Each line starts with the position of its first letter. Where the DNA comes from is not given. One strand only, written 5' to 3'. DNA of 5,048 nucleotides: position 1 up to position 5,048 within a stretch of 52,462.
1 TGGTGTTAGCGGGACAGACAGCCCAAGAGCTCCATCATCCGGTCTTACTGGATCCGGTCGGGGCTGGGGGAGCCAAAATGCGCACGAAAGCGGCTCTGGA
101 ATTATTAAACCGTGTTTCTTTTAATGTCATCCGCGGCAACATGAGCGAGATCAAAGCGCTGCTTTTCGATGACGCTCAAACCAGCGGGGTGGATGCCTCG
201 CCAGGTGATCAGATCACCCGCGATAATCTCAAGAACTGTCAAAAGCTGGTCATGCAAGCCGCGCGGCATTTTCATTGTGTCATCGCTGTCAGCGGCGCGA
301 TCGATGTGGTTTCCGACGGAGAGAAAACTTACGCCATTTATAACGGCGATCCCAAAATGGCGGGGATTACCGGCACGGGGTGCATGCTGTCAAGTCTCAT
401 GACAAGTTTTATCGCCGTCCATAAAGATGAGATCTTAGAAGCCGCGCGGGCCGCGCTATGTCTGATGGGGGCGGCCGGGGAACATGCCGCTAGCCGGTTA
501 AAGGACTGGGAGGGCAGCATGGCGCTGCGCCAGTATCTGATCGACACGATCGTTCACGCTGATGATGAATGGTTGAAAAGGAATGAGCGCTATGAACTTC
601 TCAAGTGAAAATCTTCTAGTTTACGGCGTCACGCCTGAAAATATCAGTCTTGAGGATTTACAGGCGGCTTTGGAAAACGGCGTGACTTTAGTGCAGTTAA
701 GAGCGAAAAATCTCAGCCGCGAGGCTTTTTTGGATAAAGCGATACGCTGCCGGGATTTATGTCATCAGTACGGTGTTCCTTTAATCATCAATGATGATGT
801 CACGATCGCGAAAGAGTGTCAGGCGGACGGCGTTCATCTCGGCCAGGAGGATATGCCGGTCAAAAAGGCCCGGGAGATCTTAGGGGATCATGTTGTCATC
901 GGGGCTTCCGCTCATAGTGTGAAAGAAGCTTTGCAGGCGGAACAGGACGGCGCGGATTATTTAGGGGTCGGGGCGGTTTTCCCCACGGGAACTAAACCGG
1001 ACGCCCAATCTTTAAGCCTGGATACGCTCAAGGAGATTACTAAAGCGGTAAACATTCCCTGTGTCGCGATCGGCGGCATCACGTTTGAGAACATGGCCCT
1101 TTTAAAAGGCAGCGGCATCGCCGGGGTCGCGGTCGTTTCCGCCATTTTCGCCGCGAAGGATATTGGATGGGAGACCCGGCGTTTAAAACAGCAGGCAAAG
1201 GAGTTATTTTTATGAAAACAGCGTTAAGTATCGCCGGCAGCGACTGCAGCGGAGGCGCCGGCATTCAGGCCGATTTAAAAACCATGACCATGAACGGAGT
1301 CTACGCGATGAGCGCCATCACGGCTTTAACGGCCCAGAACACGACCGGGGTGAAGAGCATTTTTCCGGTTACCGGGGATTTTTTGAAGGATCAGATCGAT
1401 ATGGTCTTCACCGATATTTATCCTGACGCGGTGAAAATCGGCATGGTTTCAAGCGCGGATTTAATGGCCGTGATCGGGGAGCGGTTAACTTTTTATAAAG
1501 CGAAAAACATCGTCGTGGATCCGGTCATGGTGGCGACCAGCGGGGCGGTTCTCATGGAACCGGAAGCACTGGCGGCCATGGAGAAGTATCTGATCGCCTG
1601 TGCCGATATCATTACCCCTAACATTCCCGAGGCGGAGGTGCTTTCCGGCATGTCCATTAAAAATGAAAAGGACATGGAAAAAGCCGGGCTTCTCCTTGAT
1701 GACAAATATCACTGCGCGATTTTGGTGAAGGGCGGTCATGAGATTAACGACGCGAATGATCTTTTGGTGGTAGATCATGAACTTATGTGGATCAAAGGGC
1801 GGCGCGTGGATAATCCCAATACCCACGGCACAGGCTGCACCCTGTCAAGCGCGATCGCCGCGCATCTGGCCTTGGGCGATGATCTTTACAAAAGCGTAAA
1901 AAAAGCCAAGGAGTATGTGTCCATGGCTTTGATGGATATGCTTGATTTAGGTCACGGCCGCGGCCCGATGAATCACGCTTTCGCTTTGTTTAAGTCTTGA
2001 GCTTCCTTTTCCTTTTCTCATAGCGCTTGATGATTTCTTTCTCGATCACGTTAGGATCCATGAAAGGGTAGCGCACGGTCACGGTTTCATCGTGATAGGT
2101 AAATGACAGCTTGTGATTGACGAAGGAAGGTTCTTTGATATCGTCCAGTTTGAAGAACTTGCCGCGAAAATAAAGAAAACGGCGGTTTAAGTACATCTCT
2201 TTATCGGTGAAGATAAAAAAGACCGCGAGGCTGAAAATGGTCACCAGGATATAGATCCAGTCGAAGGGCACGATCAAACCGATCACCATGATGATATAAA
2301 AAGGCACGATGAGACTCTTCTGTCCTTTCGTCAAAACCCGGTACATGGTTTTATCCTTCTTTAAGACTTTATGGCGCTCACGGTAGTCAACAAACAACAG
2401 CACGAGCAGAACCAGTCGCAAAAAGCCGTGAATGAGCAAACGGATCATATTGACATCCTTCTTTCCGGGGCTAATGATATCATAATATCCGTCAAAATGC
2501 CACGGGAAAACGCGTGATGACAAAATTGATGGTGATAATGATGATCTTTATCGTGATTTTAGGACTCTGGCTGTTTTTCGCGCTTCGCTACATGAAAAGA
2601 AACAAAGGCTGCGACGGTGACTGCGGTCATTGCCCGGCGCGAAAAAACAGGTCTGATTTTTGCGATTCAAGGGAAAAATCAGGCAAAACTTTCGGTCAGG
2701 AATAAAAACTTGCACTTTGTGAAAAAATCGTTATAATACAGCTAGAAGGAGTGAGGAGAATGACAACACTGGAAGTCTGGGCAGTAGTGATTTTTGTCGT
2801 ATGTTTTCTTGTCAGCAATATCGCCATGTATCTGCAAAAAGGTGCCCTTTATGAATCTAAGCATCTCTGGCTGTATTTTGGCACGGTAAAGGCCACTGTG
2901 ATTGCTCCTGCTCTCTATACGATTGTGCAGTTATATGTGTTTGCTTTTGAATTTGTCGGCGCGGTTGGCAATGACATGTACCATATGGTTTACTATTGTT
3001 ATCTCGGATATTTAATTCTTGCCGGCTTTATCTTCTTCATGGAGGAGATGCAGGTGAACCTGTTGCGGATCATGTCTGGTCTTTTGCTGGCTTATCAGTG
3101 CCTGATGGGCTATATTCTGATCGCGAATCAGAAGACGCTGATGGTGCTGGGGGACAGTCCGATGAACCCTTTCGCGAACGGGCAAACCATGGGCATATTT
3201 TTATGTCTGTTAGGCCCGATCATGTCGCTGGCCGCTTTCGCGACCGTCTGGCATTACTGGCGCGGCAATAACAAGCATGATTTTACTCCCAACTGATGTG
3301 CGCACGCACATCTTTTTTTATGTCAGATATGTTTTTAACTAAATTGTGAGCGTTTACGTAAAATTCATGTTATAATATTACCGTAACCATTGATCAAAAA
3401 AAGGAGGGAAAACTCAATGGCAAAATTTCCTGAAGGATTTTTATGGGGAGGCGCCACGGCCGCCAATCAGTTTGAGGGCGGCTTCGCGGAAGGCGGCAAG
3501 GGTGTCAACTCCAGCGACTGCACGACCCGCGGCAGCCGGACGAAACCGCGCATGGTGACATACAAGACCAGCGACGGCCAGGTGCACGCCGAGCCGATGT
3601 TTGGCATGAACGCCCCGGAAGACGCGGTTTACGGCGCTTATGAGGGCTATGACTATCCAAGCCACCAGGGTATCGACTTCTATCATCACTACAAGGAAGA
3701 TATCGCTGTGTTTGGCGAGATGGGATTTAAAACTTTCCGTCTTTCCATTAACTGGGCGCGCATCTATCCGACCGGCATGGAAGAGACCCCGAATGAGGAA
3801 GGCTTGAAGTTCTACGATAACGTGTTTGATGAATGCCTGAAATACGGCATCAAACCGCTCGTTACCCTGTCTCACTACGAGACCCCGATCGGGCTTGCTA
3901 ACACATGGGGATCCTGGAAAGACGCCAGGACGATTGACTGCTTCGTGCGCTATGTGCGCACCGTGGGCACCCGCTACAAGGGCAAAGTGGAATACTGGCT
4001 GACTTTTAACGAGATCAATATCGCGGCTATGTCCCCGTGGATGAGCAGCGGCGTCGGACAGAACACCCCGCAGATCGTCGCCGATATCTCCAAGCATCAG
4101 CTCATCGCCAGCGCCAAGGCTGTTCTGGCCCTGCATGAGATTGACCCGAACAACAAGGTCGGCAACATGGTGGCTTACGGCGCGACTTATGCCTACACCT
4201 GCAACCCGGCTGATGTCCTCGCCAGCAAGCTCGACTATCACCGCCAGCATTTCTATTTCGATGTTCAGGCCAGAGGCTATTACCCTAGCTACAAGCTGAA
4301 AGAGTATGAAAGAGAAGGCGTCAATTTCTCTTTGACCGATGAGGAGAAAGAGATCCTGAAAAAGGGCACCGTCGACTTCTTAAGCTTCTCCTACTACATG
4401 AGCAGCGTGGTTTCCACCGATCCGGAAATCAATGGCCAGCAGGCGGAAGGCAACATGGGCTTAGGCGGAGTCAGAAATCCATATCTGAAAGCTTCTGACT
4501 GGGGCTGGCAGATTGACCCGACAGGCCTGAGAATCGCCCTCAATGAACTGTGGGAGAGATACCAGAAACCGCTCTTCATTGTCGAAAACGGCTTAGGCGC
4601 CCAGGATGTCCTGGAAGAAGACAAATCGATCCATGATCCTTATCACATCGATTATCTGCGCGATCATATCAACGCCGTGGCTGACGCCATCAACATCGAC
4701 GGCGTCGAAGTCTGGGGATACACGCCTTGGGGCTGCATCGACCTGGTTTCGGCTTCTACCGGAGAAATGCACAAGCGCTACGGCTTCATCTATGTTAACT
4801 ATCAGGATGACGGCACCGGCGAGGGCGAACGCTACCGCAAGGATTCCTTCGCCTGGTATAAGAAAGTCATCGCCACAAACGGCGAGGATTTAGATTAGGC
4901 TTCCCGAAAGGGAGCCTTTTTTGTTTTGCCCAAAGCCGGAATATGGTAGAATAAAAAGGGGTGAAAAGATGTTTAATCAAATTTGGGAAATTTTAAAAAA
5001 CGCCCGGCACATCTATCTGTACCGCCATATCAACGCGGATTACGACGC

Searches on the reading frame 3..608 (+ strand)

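Call 56: search_protein_families(library=pfam, proteins=[window:3-608:+], max_evalue=0.0001)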
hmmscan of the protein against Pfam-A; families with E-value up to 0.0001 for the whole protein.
window:3-608:+ (201 aa): 3 families
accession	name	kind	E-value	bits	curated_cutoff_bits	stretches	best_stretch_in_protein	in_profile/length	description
PF02110.20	HK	-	3.9e-46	157.9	27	1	2-185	70-243/247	Hydroxyethylthiazole kinase family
PF08543.17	Phos_pyr_kin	-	1.6e-06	28.1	27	1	7-155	82-228/246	Phosphomethylpyrimidine kinase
PF01256.23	Carb_kinase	-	3.2e-06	27.3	27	1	75-165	137-226/242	NAD(P)H-hydrate dehydratase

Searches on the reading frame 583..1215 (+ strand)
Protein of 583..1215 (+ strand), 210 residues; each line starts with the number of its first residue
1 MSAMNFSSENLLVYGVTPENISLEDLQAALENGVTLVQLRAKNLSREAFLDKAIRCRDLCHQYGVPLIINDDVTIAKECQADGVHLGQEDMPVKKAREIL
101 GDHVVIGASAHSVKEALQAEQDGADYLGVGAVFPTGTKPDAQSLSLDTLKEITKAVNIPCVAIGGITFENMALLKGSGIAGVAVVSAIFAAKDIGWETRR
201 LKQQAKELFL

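Call 56: search_protein_families(library=pfam, proteins=[window:583-1215:+], max_evalue=0.0001)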
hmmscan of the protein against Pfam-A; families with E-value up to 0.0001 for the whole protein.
window:583-1215:+ (210 aa): 2 families
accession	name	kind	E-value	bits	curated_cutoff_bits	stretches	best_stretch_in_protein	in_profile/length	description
PF02581.23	TMP-TENI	-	3.3e-67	225.8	27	1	14-188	2-180/180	Thiamine monophosphate synthase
PF03060.21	NMO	-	1e-05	25.6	28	1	93-195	126-232/331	Nitronate monooxygenase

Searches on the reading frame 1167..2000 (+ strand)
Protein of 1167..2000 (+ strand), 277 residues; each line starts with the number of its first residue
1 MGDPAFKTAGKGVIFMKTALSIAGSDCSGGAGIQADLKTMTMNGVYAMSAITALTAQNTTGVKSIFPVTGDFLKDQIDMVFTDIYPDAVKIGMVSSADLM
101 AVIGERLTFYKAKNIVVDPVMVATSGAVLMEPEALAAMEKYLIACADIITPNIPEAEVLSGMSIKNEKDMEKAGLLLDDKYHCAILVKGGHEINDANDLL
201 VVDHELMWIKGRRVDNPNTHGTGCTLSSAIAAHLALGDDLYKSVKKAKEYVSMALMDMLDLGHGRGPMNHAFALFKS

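Call 56: search_protein_families(library=pfam, proteins=[window:1167-2000:+], max_evalue=0.0001)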
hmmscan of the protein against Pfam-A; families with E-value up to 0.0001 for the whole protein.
window:1167-2000:+ (277 aa): 3 families
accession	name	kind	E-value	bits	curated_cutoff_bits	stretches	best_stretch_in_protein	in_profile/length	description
PF08543.17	Phos_pyr_kin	-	1.6e-91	306.5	27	1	26-269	1-246/246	Phosphomethylpyrimidine kinase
PF01256.23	Carb_kinase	-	8.5e-08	32.4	27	1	71-252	39-217/242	NAD(P)H-hydrate dehydratase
PF00294.29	PfkB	-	1.8e-07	31.2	25.8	1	111-250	154-285/302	pfkB family carbohydrate kinase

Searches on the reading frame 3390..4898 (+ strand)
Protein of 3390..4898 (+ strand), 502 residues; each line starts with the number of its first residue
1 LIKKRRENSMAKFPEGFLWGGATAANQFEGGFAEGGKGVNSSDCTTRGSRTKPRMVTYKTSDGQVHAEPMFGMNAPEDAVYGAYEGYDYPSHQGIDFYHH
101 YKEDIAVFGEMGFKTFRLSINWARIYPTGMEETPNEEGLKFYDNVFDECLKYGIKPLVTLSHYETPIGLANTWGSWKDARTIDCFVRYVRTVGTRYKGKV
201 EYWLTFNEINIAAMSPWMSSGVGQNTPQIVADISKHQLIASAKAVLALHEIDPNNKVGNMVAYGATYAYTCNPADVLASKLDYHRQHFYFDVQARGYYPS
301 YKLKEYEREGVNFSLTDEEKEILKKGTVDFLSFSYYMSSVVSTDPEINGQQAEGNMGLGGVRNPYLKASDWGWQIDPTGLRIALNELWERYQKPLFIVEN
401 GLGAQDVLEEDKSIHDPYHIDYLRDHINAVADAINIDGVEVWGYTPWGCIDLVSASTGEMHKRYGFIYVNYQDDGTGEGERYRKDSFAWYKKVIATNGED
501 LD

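Call 54: search_protein_families(library=pfam, proteins=[window:3390-4898:+], max_evalue=0.00001)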
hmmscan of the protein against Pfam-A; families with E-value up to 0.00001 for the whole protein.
window:3390-4898:+ (502 aa): 1 family
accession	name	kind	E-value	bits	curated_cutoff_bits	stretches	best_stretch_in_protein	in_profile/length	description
PF00232.24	Glyco_hydro_1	-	2.1e-117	392.8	22.6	2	93-498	52-452/453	Glycosyl hydrolase family 1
